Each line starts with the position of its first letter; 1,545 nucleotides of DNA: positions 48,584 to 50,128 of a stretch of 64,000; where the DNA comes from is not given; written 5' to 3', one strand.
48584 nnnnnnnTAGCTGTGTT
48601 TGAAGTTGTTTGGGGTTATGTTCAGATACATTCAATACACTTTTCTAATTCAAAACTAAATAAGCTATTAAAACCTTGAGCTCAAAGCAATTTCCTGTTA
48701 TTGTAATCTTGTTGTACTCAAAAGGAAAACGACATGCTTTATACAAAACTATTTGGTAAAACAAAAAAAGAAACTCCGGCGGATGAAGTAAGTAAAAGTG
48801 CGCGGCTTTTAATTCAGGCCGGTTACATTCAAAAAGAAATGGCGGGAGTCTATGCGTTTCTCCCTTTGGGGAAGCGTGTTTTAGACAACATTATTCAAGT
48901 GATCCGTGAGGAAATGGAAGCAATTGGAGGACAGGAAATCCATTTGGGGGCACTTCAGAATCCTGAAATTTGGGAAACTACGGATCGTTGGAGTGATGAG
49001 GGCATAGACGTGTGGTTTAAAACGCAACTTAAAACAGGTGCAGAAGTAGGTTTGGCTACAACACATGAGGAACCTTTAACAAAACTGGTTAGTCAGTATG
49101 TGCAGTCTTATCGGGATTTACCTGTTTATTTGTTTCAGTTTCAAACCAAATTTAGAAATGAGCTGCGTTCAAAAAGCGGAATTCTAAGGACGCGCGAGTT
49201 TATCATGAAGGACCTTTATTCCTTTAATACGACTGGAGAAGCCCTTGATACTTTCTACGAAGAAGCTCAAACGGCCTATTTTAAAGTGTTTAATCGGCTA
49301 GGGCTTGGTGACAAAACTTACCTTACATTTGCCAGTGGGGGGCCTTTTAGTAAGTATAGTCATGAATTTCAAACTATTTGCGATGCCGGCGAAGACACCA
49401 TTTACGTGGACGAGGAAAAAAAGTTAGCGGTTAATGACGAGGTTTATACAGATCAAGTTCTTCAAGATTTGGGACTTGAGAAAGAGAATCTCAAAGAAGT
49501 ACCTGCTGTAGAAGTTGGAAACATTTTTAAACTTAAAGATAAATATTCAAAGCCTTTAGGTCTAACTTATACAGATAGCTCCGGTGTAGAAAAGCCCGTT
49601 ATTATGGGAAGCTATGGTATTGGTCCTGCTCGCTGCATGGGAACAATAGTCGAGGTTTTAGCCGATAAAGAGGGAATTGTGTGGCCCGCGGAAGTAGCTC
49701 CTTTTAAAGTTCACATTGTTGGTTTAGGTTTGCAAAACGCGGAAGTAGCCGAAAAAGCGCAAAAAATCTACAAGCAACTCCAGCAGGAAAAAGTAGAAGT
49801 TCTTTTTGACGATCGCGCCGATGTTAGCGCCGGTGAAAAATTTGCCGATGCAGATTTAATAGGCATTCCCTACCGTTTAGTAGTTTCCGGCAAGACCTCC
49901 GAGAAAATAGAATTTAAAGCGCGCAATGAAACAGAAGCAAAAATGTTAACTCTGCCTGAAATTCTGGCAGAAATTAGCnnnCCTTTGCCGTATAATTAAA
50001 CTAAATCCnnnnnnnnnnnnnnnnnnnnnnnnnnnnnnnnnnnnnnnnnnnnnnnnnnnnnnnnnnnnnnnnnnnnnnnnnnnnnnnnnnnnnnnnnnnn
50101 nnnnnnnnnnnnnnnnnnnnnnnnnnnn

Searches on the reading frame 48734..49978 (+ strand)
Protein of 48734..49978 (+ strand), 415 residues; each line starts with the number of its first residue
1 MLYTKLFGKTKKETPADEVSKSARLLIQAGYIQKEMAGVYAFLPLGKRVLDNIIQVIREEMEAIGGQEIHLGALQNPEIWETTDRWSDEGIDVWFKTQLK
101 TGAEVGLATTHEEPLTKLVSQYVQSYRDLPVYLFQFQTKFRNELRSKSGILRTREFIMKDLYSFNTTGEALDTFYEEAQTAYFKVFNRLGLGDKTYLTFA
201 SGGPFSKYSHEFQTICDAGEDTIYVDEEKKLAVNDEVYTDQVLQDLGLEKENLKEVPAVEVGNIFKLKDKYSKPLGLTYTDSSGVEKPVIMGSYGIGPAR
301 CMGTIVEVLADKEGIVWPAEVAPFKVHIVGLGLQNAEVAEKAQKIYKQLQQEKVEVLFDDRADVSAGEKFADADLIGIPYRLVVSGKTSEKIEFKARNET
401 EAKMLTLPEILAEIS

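Call 51: search_protein_families(library=pfam, proteins=[window:48734-49978:+], max_evalue=0.001)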
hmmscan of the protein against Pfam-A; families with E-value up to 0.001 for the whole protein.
window:48734-49978:+ (415 aa): 2 families
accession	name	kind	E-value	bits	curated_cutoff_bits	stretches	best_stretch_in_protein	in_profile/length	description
PF00587.30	tRNA-synt_2b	-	3.1e-26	93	29.3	1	96-308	2-178/179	tRNA synthetase class II core domain (G, H, P, S and T)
PF03129.25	HGTP_anticodon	-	4.4e-14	52.8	21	1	326-414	2-91/94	Anticodon binding domain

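Call 59: find_related_loci(query=window:48734-49978:+, collection=metagenome_contigs, flank=7000)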
Query window:48734-49978:+ (415 aa) in metagenome_contigs; peptide patterns used: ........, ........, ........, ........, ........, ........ (x = any residue, [..] = any of these).
600 stretches matched a pattern (row limit reached: there are more); 585 encode a relative of the query (tblastn E <= 1e-3); the best 80 are kept; 80 distinct loci.
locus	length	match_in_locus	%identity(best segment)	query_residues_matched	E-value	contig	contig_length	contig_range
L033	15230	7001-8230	63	1-410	1e-178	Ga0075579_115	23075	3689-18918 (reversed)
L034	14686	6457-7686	62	1-414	3e-177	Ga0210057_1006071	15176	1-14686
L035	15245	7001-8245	60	1-415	2e-171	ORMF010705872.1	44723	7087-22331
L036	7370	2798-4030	61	1-410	9e-172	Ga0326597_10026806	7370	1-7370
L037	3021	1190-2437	61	1-412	0e+0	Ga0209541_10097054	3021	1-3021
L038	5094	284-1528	60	1-415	4e-175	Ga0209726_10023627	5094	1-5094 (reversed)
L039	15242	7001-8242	58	1-414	6e-171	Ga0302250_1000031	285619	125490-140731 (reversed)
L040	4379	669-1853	62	1-393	1e-176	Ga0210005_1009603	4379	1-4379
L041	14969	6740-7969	59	1-410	1e-170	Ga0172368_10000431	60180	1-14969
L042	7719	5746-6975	59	1-414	2e-170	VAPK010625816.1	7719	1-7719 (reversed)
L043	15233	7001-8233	58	1-411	1e-169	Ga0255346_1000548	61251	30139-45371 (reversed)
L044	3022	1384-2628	59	1-415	3e-179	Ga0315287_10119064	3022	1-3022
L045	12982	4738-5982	60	1-415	3e-169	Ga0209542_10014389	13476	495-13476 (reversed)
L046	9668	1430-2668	60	1-413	7e-169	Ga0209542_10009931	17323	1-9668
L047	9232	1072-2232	63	1-388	4e-169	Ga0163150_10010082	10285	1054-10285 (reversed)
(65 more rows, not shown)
